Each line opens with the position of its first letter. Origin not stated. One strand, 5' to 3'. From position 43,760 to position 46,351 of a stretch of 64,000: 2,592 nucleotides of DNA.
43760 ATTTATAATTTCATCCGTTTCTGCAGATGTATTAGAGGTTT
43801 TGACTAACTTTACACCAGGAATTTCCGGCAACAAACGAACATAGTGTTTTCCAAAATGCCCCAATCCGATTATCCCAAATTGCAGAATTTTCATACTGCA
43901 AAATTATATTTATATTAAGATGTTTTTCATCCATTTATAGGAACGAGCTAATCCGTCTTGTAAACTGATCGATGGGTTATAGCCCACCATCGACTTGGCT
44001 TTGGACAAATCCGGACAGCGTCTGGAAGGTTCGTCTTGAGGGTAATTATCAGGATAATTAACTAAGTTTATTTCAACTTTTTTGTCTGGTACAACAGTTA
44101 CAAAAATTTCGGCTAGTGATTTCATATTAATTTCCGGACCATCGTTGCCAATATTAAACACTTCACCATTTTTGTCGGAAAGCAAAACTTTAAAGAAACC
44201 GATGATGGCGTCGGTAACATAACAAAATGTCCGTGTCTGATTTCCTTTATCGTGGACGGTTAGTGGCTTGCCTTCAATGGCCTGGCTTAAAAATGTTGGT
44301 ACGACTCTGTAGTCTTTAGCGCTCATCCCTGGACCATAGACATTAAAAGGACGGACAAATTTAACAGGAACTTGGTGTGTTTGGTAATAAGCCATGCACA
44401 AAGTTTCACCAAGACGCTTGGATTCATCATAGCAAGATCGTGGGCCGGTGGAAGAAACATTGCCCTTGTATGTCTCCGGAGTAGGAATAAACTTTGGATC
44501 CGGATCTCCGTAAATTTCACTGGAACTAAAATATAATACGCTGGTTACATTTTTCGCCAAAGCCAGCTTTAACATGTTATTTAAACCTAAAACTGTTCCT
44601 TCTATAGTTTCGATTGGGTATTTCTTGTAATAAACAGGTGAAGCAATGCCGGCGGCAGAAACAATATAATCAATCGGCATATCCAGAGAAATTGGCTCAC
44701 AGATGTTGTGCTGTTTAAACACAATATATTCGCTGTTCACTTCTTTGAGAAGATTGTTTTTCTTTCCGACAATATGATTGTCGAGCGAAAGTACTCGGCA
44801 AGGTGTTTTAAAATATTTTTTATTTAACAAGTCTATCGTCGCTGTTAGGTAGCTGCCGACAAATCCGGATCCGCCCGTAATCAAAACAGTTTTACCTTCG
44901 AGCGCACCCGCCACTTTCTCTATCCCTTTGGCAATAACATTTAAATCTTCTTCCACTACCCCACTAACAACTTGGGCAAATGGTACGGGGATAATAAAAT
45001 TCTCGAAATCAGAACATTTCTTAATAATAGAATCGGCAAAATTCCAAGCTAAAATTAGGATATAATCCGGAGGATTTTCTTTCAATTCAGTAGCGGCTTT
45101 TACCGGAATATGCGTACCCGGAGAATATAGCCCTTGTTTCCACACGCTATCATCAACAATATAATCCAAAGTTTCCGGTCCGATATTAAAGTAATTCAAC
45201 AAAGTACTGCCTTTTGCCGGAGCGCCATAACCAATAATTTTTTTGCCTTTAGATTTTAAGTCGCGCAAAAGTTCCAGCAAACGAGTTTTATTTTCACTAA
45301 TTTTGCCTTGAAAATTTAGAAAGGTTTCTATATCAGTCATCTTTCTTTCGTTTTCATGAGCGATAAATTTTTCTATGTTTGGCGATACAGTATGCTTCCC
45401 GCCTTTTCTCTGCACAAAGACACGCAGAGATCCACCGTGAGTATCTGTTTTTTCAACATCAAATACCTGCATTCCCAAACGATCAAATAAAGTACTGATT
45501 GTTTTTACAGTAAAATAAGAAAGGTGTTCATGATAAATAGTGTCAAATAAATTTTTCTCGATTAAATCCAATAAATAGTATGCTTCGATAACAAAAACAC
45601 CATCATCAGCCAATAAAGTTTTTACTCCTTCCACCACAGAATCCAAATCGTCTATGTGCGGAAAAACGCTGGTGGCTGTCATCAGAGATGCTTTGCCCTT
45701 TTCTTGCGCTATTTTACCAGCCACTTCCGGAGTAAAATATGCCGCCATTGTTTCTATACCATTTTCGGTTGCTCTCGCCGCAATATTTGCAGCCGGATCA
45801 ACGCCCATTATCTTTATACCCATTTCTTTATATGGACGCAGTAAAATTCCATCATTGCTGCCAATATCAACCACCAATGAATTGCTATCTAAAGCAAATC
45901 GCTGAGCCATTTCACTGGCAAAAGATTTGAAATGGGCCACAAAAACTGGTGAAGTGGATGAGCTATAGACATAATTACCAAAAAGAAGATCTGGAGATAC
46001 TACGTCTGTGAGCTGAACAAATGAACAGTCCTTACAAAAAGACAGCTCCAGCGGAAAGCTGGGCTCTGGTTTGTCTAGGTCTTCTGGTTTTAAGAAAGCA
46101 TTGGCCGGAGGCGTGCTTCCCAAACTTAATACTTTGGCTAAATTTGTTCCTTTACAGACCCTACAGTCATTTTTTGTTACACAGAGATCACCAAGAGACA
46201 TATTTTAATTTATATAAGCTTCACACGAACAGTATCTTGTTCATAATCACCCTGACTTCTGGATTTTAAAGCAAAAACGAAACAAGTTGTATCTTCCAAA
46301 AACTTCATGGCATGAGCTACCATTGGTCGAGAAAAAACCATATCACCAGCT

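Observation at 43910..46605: Natural fusion of a TylCIII-like C-methyltransferase with a UXS/ArnA-like SDR, followed by an FdtA-like cupin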

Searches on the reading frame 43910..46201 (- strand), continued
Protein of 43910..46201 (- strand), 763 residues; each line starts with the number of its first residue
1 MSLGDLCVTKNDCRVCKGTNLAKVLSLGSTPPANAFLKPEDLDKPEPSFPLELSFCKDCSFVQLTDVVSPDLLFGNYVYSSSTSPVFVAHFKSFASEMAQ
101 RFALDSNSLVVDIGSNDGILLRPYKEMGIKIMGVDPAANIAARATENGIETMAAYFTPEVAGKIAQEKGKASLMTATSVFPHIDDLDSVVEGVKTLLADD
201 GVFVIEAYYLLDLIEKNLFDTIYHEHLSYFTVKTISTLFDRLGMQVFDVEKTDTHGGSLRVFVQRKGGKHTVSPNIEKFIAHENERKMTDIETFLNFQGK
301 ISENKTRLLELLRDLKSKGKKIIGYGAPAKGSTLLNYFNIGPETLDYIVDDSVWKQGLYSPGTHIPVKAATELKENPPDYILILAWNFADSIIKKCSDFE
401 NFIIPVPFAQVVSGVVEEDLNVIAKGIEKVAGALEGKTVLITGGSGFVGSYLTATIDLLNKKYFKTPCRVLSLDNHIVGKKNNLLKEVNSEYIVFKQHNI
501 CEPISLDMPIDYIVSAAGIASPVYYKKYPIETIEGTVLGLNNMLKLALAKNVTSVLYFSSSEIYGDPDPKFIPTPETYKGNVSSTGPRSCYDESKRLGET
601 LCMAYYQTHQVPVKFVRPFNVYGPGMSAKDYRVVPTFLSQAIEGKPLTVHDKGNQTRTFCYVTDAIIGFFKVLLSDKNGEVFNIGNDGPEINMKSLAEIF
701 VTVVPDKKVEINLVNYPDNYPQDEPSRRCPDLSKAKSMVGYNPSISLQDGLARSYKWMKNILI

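Call 58: search_solved_structures(query=L005:6500-7426:+, max_evalue=1e-8)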
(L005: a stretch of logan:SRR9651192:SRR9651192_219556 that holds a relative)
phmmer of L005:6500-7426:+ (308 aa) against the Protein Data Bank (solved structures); distinct sequences matched with E-value up to 1e-8: 32.
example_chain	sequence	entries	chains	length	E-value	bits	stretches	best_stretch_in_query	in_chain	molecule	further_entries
8gjh_A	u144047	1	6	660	1.7e-26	96.2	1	53-249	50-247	Bifunctional polymyxin resistance protein ArnA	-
6pih_A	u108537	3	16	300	6.2e-25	91.1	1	47-250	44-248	Bifunctional polymyxin resistance protein ArnA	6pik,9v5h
1yrw_A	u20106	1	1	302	6.3e-25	91.1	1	47-250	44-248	protein ArnA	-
5j63_A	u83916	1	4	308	6.4e-25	91.1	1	46-250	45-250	Bifunctional polymyxin resistance protein ArnA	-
2bln_A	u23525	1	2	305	6.5e-25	91.1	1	47-250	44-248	PROTEIN YFBG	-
1z7e_A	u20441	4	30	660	4.3e-24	88.4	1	48-250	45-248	protein ArnA | Bifunctional polymyxin resistance protein ArnA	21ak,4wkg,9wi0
4iqf_A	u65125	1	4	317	7.2e-21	77.8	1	25-234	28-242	Methionyl-tRNA formyltransferase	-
3tqq_A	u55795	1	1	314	1.4e-15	60.4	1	48-253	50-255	Methionyl-tRNA formyltransferase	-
3q0i_A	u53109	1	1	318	1.5e-15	60.3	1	46-288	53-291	Methionyl-tRNA formyltransferase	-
4qpd_A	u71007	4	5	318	8.2e-15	57.9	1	100-230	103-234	10-formyltetrahydrofolate dehydrogenase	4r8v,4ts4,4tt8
1fmt_A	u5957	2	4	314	1.5e-14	57.1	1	47-280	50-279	METHIONYL-TRNA FMET FORMYLTRANSFERASE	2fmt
5vyr_A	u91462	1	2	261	4.2e-14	55.6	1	73-232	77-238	Gdp-mannose 4,6-dehydratase / gdp-4-amino-4,6-dideoxy-d-mannose formyltransferase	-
5vys_A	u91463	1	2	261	4.3e-14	55.5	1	73-232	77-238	Gdp-mannose 4,6-dehydratase / gdp-4-amino-4,6-dideoxy-d-mannose formyltransferase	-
5vyt_A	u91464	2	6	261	5.8e-14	55.1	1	73-232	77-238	Gdp-mannose 4,6-dehydratase / gdp-4-amino-4,6-dideoxy-d-mannose formyltransferase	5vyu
4qpc_A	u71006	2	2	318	6.2e-14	55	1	100-230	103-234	10-formyltetrahydrofolate dehydrogenase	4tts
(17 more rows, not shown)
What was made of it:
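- Closest known: ArnA. Same: Variant loci even carry an ArnA-N-like formyltransferase (call 58).
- The formyltransferase is closest to the ArnA N-domain (call 58). Variant loci carry an ArnA-type formyltransferase (call 58).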

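Call 64: find_encoding_contigs(protein=window:43910-46201:-, flank=2000, max_places=3)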
Protein window:43910-46201:- (763 aa): 3 contigs read that carry it; 1 place shown.
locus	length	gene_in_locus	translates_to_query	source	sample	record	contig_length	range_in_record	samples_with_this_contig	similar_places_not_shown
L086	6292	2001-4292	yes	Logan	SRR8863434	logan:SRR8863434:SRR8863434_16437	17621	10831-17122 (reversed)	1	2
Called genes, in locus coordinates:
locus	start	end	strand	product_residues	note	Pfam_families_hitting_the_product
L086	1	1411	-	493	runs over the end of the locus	PF02310:B12-binding, PF04055:Radical_SAM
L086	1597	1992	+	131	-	PF07883:Cupin_2 (weak)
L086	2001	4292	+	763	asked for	PF08421:Methyltransf_13, PF13489:Methyltransf_23, PF08241:Methyltransf_11 (weak), PF08242:Methyltransf_12 (weak), PF08484:Methyltransf_14, PF01073:3Beta_HSD, PF01370:Epimerase, PF16363:GDP_Man_Dehyd, +2 more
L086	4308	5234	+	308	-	PF01408:GFO_IDH_MocA, PF02894:GFO_IDH_MocA_C, PF22725:GFO_IDH_MocA_C3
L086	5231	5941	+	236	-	PF00535:Glycos_transf_2, PF10111:Glyco_tranf_2_2, PF13641:Glyco_tranf_2_3 (weak)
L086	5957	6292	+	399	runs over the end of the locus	PF13231:PMT_2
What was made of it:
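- Checked: The identical protein is on 3 independently assembled contigs (call 64).
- The identical 763-aa protein is on three independent assemblies (call 64).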

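Call 65: find_encoding_contigs(protein=P0003, flank=10000, max_places=1)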
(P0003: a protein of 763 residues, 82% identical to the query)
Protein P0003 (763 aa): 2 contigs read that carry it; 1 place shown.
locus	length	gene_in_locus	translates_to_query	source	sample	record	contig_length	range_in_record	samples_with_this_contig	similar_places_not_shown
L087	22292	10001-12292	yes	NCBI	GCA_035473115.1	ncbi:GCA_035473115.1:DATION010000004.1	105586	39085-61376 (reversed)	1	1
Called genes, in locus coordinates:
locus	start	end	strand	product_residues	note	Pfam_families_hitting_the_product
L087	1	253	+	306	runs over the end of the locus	PF01073:3Beta_HSD, PF01370:Epimerase, PF02719:Polysacc_synt_2, PF04321:RmlD_sub_bind, PF07993:NAD_binding_4 (faint), PF16363:GDP_Man_Dehyd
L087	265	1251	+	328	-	PF00288:GHMP_kinases_N, PF08544:GHMP_kinases_C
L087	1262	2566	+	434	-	PF03721:UDPG_MGDP_dh_N, PF00984:UDPG_MGDP_dh, PF03720:UDPG_MGDP_dh_C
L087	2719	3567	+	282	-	PF00106:adh_short, PF01370:Epimerase (weak), PF03435:Sacchrp_dh_NADP (weak), PF08659:KR, PF13561:adh_short_C2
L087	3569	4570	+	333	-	PF01408:GFO_IDH_MocA, PF22685:Gal80p_C-like (faint), PF02894:GFO_IDH_MocA_C, PF22725:GFO_IDH_MocA_C3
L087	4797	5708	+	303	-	PF00459:Inositol_P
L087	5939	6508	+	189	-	PF13580:SIS_2, PF01380:SIS (faint)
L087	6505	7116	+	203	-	PF08645:PNK3P (weak), PF00702:Hydrolase, PF13242:Hydrolase_like, PF13419:HAD_2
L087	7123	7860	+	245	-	PF00483:NTP_transferase, PF12804:NTP_transf_3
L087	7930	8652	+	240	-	PF00923:TAL_FSA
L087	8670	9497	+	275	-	PF00535:Glycos_transf_2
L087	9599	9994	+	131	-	PF07883:Cupin_2 (faint)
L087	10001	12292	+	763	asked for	PF08421:Methyltransf_13, PF13489:Methyltransf_23, PF08241:Methyltransf_11 (weak), PF08242:Methyltransf_12, PF08484:Methyltransf_14, PF01073:3Beta_HSD, PF01370:Epimerase, PF16363:GDP_Man_Dehyd, +2 more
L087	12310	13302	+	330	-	PF01408:GFO_IDH_MocA, PF22725:GFO_IDH_MocA_C3, PF02894:GFO_IDH_MocA_C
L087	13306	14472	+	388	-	PF00534:Glycos_transf_1, PF13692:Glyco_trans_1_4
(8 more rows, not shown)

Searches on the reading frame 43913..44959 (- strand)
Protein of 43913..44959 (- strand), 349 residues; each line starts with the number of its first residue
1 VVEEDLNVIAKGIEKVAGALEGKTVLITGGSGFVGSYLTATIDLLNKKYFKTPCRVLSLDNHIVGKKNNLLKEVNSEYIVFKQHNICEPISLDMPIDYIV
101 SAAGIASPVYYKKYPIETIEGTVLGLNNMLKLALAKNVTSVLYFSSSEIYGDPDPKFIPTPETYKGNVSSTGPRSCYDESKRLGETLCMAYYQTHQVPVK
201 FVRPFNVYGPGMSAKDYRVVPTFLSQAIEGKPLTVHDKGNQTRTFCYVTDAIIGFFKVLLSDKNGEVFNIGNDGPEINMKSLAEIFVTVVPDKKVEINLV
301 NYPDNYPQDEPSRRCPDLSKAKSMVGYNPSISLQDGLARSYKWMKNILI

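Call 17: search_solved_structures(query=window:43913-44959:-, max_evalue=1e-20, show_alignments=2)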
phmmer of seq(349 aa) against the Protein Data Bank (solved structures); distinct sequences matched with E-value up to 1e-20: 14.
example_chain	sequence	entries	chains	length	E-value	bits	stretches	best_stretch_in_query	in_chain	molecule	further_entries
2b69_A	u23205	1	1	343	2.8e-59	204.1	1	22-344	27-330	UDP-glucuronate decarboxylase 1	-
4gll_A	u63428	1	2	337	3.4e-59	203.8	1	22-344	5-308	UDP-glucuronic acid decarboxylase 1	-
4m55_A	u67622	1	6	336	1.8e-58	201.5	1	22-344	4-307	UDP-glucuronic acid decarboxylase 1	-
4lk3_A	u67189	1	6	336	2.4e-58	201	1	22-344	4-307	UDP-glucuronic acid decarboxylase 1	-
8vr2_A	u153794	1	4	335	6.3e-29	104.3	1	20-345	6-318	NAD-dependent epimerase/dehydratase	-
6zl6_A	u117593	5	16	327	2.7e-25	92.4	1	25-347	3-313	Epimerase domain-containing protein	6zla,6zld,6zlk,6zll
6zlj_A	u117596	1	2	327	9.1e-25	90.6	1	25-347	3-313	Epimerase domain-containing protein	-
6bwl_A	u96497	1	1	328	3.9e-24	88.5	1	116-348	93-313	Pal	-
6pmh_A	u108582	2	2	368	1.3e-22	83.5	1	19-344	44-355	UDP-glucose 4-epimerase related protein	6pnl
6h0p_A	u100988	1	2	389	1.4e-22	83.5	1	20-339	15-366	UDP-D-apiose/UDP-D-xylose synthase 1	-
6bi4_A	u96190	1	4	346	2.7e-22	82.5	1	21-345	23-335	dTDP-glucose 4,6-dehydratase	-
6h0n_A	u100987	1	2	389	4.9e-22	81.7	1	20-339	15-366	UDP-D-apiose/UDP-D-xylose synthase 1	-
9ar1_A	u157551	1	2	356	8.5e-22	80.9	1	17-345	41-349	dTDP-glucose 4,6-dehydratase related protein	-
8w3u_A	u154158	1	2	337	2.3e-21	79.4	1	20-345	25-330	dTDP-glucose 4,6-dehydratase related protein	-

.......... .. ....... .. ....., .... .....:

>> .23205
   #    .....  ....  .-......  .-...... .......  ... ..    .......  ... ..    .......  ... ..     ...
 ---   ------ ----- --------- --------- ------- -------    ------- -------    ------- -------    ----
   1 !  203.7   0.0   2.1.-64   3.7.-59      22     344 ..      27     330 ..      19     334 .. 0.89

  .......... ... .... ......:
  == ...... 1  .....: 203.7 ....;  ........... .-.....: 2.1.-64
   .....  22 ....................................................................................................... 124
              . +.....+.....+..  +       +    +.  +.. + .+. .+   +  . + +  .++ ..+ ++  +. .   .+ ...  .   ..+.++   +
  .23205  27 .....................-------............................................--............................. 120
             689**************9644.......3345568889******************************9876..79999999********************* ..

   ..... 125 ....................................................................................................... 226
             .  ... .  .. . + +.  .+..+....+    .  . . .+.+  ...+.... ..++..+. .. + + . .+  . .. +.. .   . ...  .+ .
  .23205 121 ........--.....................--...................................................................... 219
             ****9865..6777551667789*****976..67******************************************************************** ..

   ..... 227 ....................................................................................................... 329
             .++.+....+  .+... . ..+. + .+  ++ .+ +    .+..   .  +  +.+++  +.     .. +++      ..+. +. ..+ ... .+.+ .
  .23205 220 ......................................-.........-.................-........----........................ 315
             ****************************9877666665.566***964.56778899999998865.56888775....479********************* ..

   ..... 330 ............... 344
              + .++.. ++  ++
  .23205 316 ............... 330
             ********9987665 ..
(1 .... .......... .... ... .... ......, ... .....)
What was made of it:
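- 43910..44965 (-): C-terminal half (aa 413-763): a UXS-type extended SDR, the presumed UDP-glucuronate 4-oxidase/decarboxylase. It has GGSGFVG, S560-S-E562, Y591xxxK595, N620 and R632. Human UXS1 at 2.8e-59 versus the next SDR at 6e-29, with motif alignment, in call 17.
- On UDP-glucuronate decarboxylase subclass of extended SDRs (UXS, ArnA-C, EvdS6): SSSEIYG aligns with STSEVYG, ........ with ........, and DYRVV with DGRVV (call 17).
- The SDR's best solved relative by a wide margin is human UXS1, at 3e-59 versus 6e-29 for the next (call 17).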

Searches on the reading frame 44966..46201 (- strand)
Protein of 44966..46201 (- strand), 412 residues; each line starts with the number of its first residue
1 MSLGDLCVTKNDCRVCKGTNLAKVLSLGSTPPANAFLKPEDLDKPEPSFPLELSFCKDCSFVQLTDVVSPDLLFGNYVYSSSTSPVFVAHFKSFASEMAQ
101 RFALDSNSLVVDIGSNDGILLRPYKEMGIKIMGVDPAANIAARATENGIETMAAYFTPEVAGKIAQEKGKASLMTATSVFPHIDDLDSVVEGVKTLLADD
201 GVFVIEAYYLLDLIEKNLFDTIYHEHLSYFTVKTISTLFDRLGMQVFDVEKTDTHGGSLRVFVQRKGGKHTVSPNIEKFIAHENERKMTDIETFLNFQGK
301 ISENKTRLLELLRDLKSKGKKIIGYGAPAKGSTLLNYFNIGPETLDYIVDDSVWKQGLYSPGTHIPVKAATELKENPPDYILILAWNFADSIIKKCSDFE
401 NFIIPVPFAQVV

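Call 18: search_solved_structures(query=window:44966-46201:-, max_evalue=1e-20, show_alignments=2)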
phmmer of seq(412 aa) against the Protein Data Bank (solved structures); distinct sequences matched with E-value up to 1e-20: 10.
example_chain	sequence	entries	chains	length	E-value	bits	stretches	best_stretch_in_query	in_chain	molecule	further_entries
4rv9_A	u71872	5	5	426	1.8e-98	333.4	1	11-410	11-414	D-mycarose 3-C-methyltransferase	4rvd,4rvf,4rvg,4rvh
3ndi_A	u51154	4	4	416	8.8e-81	275.1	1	11-400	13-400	Methyltransferase | TcaB9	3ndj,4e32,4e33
4e2y_A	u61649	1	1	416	2.3e-80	273.8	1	11-400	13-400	TcaB9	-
4e31_A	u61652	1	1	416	2.5e-80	273.6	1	11-400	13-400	TcaB9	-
4e2x_A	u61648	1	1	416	3.2e-80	273.3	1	11-400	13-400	TcaB9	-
4e2w_A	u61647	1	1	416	8.3e-80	271.9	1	11-400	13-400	TcaB9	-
4e2z_A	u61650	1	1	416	8.3e-80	271.9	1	11-400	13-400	TcaB9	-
4e30_A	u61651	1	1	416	2.2e-79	270.6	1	11-400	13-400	TcaB9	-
5t64_A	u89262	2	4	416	2.7e-75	257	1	12-400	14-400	Sugar 3-C-methyl transferase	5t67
5t6b_A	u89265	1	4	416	3.9e-74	253.3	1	12-400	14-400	Sugar 3-C-methyl transferase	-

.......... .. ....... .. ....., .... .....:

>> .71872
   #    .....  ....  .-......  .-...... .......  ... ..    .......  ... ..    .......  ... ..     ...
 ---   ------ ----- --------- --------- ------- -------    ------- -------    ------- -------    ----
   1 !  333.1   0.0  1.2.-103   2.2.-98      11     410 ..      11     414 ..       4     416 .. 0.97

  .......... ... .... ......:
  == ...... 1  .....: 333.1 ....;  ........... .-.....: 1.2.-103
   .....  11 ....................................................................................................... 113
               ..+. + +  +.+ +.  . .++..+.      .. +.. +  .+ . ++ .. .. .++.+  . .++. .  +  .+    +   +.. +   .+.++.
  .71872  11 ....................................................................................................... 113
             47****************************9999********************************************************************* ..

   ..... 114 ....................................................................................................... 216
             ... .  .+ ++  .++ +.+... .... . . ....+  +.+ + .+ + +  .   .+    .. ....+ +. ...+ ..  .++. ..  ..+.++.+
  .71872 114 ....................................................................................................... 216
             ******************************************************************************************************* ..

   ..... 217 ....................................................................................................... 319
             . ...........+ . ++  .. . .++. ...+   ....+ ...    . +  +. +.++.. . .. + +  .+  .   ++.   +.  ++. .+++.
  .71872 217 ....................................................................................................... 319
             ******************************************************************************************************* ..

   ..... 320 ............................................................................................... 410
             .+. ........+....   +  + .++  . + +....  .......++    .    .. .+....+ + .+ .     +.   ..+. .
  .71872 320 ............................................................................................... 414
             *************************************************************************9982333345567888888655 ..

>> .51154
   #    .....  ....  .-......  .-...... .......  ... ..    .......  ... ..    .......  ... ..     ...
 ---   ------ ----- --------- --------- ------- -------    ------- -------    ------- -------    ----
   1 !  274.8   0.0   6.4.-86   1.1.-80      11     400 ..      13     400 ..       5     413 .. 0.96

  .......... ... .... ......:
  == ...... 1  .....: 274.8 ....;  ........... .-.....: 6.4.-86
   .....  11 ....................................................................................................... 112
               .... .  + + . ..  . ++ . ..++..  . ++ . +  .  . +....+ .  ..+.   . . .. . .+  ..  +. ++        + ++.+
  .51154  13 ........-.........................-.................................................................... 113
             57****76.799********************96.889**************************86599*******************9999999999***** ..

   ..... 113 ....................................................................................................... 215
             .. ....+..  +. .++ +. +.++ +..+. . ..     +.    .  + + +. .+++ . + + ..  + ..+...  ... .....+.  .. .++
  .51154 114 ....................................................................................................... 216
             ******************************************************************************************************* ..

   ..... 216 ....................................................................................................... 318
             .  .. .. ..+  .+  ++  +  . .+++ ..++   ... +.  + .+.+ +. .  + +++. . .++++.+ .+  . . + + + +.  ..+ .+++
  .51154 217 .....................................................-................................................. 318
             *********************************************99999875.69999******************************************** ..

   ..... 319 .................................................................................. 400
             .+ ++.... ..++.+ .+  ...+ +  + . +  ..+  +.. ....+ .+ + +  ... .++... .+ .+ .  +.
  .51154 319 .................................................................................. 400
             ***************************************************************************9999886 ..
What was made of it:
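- On NDP-sugar C-methyltransferase (Pfam Methyltransf_13 + Methyltransf_14; TylC3/TcaB9/KijD1/MtmC): FPHIDD and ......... align with the corresponding motifs of 4rv9 and TcaB9 (call 18).
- The MT half is very close to 3-C-methyltransferases that use 4-keto substrates, with identical catalytic residues (call 18).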
